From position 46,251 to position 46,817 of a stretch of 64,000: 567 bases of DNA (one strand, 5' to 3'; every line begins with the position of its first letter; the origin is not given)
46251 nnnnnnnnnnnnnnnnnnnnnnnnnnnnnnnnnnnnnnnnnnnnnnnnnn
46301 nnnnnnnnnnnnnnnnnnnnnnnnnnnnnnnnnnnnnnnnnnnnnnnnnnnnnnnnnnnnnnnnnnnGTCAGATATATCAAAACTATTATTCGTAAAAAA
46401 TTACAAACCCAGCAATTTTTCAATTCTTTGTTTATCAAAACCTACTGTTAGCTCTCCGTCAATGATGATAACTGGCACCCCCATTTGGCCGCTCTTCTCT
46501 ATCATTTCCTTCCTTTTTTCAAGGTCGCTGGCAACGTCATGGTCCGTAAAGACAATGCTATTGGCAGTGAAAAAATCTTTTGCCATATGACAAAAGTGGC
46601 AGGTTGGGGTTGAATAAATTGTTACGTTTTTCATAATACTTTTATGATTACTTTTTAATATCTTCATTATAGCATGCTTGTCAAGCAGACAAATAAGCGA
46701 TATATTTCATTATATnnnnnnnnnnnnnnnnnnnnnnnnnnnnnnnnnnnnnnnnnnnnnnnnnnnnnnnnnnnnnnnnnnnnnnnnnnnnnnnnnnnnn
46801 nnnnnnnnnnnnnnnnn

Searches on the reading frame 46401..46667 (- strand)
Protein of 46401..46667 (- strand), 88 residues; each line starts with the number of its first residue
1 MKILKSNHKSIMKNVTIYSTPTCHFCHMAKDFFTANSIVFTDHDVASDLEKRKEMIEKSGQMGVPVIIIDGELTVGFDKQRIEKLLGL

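Call 61: search_protein_families(library=pfam, proteins=[window:46401-46667:-], max_evalue=0.001)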
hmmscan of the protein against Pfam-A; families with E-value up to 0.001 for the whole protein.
window:46401-46667:- (88 aa): 2 families
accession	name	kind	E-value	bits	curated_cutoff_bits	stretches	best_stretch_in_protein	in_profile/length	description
PF00462.30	Glutaredoxin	-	1.7e-18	67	22.9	1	15-73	1-59/60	Glutaredoxin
PF13192.12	Thioredoxin_3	-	0.00088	19.7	24.8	0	14-84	2-73/76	Thioredoxin domain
